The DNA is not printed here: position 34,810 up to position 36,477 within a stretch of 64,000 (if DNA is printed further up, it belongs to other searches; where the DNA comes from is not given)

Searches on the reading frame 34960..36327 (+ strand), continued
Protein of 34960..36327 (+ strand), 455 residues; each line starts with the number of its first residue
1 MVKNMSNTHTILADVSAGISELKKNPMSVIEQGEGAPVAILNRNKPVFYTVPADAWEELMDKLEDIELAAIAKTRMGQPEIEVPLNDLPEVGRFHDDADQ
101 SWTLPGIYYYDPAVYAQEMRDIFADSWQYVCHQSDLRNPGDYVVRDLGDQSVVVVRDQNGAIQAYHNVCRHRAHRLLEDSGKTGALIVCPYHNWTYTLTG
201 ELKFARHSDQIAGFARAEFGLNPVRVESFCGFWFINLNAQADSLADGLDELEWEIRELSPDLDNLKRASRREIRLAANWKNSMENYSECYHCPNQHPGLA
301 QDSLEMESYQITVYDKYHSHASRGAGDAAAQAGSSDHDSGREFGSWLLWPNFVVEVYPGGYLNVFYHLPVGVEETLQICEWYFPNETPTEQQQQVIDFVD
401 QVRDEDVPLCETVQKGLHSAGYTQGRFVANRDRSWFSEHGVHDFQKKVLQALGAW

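Call 35: find_encoding_contigs(protein=window:35185-36324:+, flank=10000, max_places=10)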
Protein window:35185-36324:+ (380 aa): no gene with exactly this product is on record in the collection.

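Call 51: predict_structure(alignment_id=A4)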
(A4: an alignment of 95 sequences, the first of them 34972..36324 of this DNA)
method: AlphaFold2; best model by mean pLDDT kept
length: 451 residues; sequences in the alignment: 95
mean_pLDDT: 79.6   pTM: 0.73
mean pLDDT of the five models: 79.6, 79.2, 78.6, 77.9, 77.1
residues with pLDDT >= 90: 236; 70-90: 73; 50-70: 79; < 50: 63
segments of 3 or more residues with pLDDT < 50: 1-16, 18-21, 35-46, 78-81, 83-105
pLDDT, mean of each block of 10 residues (from residue 1): 35 46 51 45 48 64 71 55 41 35 60 94 98 98 96 98 90 96 95 97 95 95 98 97 96 95 98 92 72 75 85 88 58 70 97 93 95 98 96 92 87 64 68 75 89 77
secondary structure, 60 per line:
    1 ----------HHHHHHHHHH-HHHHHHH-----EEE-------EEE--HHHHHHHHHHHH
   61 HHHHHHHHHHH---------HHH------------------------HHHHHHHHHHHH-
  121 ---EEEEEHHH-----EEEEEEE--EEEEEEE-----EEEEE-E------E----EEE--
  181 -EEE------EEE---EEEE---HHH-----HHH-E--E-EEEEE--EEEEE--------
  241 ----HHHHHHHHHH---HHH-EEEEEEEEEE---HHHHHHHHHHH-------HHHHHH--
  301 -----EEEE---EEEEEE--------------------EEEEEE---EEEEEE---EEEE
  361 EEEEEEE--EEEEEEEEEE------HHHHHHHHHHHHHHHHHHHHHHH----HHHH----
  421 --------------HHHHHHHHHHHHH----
elements in order: H11-20 H22-28 E34-36 E44-46 H49-71 H108-119 E124-128 E137-143 E146-152 E158-162 E176-178 E182-184 E191-193 E197-200 E221-225 E228-232 H245-254 E262-271 H275-285 H293-298 E306-309 E313-318 E339-344 E348-353 E357-367 E370-379 H386-408 H413-416 H435-447
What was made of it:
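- On Group V Rieske non-haem iron oxygenase (CntA-like): Only a monomer model was made (call 51).
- The AF2 model has the oxygenase at pLDDT above 90 and residues 78-105 across the junction below 50 (call 51). The linker is predicted disordered (call 51).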

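Call 53: search_solved_structures(query=window:34972-36324:+, max_evalue=1e-50, show_alignments=1)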
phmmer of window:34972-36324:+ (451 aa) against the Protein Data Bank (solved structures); distinct sequences matched with E-value up to 1e-50: 2.
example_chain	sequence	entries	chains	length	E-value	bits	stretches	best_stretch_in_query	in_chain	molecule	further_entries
6y8j_A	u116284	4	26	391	8.8e-75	255.3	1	90-446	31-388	Carnitine monooxygenase oxygenase subunit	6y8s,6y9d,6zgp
6y9c_A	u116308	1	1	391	1.5e-73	251.2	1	90-446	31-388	Carnitine monooxygenase oxygenase subunit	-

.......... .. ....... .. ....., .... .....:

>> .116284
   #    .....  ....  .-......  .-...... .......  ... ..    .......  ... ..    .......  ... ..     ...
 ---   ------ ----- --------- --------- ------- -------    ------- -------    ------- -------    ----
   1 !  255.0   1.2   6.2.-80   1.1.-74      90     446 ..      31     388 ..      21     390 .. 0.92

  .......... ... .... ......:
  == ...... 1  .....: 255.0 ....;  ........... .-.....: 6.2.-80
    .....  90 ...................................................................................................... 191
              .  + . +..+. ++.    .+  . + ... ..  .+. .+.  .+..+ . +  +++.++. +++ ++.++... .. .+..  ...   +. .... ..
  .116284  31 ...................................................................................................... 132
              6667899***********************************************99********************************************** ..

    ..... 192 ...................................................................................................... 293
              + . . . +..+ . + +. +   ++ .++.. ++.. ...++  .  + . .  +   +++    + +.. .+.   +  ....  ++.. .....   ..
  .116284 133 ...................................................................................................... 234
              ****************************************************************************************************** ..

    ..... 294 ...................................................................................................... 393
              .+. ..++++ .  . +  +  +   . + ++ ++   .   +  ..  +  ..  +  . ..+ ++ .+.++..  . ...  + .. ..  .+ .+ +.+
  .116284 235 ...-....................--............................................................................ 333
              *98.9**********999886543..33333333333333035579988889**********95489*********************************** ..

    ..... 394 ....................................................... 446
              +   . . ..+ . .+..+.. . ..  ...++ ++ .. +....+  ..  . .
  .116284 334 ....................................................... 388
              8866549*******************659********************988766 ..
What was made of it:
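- The solved CntA chain carries extra N-terminal residues; homology starts at chain residue 31 (call 53). All catalytic ligands are conserved (call 53).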
